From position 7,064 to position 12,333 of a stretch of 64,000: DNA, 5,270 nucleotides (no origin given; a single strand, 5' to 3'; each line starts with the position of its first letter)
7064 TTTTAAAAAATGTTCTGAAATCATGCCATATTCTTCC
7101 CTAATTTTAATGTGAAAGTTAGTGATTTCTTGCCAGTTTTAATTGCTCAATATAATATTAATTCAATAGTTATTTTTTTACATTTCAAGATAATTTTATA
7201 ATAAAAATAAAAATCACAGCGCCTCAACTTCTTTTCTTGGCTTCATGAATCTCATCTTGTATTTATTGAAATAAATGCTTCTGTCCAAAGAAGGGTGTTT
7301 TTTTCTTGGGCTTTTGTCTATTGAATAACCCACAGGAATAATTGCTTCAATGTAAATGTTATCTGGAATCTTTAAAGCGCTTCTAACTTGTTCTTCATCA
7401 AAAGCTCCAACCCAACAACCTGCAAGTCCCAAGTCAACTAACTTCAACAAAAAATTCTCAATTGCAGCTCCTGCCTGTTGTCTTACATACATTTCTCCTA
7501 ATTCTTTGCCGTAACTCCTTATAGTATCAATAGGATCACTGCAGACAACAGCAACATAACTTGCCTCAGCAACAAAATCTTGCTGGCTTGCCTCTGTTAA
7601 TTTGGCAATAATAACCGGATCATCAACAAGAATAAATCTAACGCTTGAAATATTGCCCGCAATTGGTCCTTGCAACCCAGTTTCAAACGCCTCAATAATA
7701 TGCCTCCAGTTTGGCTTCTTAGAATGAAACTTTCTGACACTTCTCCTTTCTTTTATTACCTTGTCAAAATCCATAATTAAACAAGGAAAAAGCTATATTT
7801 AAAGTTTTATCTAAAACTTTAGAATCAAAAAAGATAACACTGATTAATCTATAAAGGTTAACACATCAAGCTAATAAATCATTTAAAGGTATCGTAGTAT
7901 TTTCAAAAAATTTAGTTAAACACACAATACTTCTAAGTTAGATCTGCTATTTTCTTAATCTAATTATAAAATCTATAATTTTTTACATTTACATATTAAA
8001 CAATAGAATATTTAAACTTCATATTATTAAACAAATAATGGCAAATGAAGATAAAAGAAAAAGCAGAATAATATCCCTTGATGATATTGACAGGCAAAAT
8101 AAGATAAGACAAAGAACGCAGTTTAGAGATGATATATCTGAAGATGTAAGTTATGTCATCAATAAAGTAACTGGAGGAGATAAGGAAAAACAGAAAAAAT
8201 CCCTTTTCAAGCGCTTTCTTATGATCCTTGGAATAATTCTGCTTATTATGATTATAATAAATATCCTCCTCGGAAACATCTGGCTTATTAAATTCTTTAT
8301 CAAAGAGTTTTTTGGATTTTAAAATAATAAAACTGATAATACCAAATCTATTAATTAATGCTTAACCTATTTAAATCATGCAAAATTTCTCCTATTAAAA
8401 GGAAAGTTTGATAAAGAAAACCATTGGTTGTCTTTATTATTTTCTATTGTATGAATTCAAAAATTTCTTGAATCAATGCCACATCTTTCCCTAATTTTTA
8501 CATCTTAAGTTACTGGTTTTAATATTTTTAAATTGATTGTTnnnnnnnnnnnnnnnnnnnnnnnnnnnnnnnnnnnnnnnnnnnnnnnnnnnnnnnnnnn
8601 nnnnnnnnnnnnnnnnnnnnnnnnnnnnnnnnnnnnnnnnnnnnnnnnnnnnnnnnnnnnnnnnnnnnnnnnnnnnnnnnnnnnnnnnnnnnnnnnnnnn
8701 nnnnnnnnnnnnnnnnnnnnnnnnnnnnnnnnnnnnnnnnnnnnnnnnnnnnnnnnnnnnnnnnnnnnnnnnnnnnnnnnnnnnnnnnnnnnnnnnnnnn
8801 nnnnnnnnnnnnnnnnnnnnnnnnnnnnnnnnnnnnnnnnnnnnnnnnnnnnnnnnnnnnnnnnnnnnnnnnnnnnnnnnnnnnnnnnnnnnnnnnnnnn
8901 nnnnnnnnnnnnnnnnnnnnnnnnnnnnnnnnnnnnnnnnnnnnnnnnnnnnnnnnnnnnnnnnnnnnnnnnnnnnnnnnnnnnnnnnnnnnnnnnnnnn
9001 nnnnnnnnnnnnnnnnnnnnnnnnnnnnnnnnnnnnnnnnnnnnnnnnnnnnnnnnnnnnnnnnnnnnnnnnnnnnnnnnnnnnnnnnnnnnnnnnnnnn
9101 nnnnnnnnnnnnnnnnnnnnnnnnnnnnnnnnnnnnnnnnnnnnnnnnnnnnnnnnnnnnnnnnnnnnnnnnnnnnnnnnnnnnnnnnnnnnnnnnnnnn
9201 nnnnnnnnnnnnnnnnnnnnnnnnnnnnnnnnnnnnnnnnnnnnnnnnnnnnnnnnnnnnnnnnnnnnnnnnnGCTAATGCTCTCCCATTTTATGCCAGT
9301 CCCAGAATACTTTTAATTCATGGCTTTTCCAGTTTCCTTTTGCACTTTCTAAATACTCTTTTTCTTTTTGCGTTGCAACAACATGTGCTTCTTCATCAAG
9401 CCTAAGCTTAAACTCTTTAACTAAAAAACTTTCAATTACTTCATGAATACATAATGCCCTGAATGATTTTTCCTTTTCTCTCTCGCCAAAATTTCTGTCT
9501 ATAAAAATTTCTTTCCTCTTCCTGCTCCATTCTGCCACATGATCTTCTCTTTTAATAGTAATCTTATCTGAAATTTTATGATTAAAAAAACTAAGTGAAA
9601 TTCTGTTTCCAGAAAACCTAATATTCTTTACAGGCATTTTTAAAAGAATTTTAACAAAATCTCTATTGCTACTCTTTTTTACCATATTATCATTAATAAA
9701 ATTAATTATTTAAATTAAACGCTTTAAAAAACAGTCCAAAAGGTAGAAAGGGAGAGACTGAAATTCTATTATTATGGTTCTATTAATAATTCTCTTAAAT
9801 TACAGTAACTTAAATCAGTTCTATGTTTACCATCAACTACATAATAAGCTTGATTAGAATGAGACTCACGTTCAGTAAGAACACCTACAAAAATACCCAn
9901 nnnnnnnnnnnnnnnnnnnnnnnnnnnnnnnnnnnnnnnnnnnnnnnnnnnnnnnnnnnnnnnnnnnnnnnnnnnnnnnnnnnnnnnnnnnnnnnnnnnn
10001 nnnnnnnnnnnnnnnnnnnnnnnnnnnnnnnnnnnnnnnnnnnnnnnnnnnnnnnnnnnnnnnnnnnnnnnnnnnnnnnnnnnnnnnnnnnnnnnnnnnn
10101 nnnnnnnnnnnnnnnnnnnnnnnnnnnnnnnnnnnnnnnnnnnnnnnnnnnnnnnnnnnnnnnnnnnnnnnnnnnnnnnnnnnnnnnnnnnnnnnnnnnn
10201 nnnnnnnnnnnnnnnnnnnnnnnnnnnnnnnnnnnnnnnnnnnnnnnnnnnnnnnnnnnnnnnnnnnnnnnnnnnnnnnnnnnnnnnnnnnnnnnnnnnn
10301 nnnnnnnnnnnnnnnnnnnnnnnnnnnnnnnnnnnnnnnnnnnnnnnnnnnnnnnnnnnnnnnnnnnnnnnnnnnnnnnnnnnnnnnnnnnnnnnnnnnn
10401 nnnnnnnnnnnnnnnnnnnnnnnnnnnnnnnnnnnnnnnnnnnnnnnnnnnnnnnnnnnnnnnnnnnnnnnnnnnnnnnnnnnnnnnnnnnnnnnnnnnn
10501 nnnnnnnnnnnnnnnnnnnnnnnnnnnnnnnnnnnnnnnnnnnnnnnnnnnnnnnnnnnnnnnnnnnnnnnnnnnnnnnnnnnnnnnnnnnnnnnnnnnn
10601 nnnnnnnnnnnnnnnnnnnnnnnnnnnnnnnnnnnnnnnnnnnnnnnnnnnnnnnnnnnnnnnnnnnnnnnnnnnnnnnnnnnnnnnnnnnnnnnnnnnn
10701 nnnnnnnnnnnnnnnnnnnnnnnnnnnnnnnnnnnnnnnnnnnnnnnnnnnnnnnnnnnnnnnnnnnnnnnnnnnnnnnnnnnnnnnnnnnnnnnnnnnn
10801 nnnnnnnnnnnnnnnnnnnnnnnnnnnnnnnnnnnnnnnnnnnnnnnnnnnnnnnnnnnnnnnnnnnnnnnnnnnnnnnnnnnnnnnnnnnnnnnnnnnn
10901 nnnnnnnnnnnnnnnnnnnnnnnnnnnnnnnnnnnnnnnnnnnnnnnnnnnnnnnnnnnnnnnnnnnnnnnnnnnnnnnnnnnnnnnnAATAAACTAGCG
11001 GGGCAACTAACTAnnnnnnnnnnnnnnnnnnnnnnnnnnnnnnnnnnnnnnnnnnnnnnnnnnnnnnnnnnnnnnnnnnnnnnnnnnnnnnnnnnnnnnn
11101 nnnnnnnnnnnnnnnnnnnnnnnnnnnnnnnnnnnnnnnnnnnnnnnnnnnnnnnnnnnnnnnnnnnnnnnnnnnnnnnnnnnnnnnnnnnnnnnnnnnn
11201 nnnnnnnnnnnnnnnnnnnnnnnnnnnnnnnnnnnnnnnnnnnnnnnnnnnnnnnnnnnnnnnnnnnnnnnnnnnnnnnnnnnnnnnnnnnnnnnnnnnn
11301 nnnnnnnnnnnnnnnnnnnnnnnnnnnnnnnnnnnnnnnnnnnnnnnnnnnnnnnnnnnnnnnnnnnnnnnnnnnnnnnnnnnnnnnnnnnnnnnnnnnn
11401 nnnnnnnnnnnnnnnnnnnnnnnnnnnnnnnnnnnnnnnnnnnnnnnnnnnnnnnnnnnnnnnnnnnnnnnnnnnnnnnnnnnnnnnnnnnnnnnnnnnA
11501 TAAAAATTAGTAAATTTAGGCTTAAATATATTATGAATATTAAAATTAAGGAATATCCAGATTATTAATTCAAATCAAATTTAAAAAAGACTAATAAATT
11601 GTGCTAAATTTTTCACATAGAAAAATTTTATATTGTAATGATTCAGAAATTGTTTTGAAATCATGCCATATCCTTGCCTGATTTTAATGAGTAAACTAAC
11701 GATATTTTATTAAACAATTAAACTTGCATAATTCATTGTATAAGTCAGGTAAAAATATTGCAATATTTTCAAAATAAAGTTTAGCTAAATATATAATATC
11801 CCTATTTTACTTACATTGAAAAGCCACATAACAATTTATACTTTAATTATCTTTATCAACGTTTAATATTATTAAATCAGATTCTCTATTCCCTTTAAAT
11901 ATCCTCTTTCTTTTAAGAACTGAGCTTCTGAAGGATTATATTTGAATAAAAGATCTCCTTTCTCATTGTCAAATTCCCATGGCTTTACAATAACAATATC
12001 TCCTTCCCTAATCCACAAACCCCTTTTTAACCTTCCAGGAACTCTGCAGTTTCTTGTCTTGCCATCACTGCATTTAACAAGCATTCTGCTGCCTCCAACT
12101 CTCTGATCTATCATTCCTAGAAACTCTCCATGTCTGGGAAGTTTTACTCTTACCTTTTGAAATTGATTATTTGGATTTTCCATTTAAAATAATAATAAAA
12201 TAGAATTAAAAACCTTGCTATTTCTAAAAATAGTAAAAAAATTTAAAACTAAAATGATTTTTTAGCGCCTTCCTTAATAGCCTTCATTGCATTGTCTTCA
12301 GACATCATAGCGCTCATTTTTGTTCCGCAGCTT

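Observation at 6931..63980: Orientation-locked, multi-hairpin intergenic repeat family (IGR-A), about 32 loci in 57 kb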

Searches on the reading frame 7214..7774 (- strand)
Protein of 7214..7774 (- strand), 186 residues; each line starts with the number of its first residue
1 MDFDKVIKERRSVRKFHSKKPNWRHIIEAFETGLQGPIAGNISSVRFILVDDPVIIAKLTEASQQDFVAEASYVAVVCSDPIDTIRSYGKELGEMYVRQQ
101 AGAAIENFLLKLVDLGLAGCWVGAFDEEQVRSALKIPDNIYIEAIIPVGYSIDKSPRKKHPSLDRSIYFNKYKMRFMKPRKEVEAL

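Call 29: search_protein_families(library=pfam, proteins=[window:7214-7774:-], max_evalue=0.01)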
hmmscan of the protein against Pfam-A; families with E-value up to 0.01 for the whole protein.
window:7214-7774:- (186 aa): 2 families
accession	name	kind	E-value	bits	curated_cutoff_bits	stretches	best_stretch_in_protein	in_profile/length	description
PF00881.29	Nitroreductase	-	1.8e-22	80.8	23.5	2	63-150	82-167/167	Nitroreductase family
PF14512.11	TM1586_NiRdase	-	1.2e-10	41.9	27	1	5-171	4-153/215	Putative TM nitroreductase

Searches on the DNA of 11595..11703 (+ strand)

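Call 50: build_rna_model(alignment_id=A3)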
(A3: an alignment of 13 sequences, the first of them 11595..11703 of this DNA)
Model R1 built from alignment A3 (13 sequences, 116 columns); structure: RNAalifold consensus.
model positions 108; base pairs 9; branch points 0; effective number of sequences 3.16; information 0.59 bits per position. Calibrated on 0.2 Mb of random sequence (short: E-values are rough).
structure used (alignment columns):
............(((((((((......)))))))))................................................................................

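Call 51: search_with_rna_model(model_id=R1, source=window, filters=off, max_evalue=1)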
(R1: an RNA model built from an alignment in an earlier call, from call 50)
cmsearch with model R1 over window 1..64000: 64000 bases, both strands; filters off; matches with E-value up to 1: 43.
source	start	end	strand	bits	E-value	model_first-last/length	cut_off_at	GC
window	7018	7126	+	101.6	1e-16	1-108/108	no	0.2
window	11595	11703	+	101.5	1.1e-16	1-108/108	no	0.25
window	46549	46658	+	101.1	1.3e-16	1-108/108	no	0.26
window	16013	16120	+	97.5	6.6e-16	1-108/108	no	0.23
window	20953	21061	+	95.1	1.9e-15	1-108/108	no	0.23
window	60361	60469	+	93.6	3.7e-15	1-108/108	no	0.28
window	51244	51353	+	89.8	2e-14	1-108/108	no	0.25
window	31156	31264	+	85.2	1.6e-13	1-108/108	no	0.22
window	63467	63570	+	80.6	1.2e-12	1-108/108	no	0.23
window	36339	36445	+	79.1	2.4e-12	1-108/108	no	0.19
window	33365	33476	+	79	2.5e-12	1-108/108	no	0.21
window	41065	41174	-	71.2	8e-11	1-108/108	no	0.24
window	6892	6994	+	56.9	4.8e-08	1-108/108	no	0.27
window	54472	54559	+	56.3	6.3e-08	1-108/108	no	0.27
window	8402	8516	+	52.1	4e-07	1-108/108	no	0.27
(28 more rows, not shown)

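Call 60: search_with_rna_model(model_id=R1, sources=[window, L002, L003, L004, L008, L013, L021, L028, L029], max_evalue=0.0001, make_alignment=true)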
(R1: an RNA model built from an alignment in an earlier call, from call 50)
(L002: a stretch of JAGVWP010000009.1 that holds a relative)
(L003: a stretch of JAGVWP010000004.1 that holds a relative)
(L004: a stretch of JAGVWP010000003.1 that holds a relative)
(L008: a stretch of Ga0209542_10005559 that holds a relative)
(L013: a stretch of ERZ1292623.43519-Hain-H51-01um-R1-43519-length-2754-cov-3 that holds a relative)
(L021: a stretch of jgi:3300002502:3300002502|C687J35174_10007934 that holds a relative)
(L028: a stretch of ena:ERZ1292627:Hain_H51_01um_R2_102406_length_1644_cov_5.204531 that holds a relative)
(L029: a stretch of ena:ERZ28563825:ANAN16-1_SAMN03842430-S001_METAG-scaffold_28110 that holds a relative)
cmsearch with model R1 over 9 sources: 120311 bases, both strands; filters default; matches with E-value up to 0.0001: 35.
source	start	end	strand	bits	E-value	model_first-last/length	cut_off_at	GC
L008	703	810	+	108.5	9.1e-18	1-108/108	no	0.28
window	7018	7126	+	101.6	2e-16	1-108/108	no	0.2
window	11595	11703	+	101.5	2e-16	1-108/108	no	0.25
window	46549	46658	+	101.1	2.4e-16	1-108/108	no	0.26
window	16013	16120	+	97.5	1.2e-15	1-108/108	no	0.23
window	20953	21061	+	95.1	3.5e-15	1-108/108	no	0.23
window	60361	60469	+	93.6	6.8e-15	1-108/108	no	0.28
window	51244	51353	+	89.8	3.7e-14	1-108/108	no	0.25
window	31156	31264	+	85.2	3e-13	1-108/108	no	0.22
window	63467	63570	+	80.6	2.3e-12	1-108/108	no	0.23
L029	1263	1369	-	80.3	2.6e-12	1-108/108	no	0.24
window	36339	36445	+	79.1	4.5e-12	1-108/108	no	0.19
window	33365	33476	+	79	4.7e-12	1-108/108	no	0.21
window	41065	41174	-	71.2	1.5e-10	1-108/108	no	0.24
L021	13340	13447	-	60.9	1.5e-08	1-108/108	no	0.23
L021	2558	2676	-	59.6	2.6e-08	1-108/108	no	0.28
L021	2732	2817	-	58.4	4.6e-08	1-108/108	no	0.27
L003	3470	3557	-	57.5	6.8e-08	1-108/108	no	0.23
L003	693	801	-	56.8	9.3e-08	1-108/108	no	0.25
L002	2410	2509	-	56.8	9.5e-08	1-108/108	no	0.26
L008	9535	9634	+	56.8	9.5e-08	1-108/108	no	0.26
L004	4285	4369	+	56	1.3e-07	1-108/108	no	0.28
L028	807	913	+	52.1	7.7e-07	1-108/108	no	0.22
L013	1020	1102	+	44.2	2.6e-05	1-108/108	no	0.25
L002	2536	2628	-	42.5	5.6e-05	1-108/108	no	0.26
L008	9416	9508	+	42.5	5.6e-05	1-108/108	no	0.26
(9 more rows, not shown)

Alignment A6: 35 matches aligned to the model, 177 columns, each read 5' to 3' on its own strand. Consensus structure (alignment columns), stored with it:
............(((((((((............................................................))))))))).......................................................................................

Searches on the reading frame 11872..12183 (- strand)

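Call 30: search_protein_families(library=pfam, proteins=[window:11872-12183:-], max_evalue=0.01)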
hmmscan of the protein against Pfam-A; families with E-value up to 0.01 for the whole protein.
window:11872-12183:- (103 aa): 1 family
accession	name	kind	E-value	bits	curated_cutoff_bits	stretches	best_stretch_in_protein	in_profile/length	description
PF01176.25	eIF-1a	-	1.1e-17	63.9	30.2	1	19-80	1-63/64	Translation initiation factor 1A / IF-1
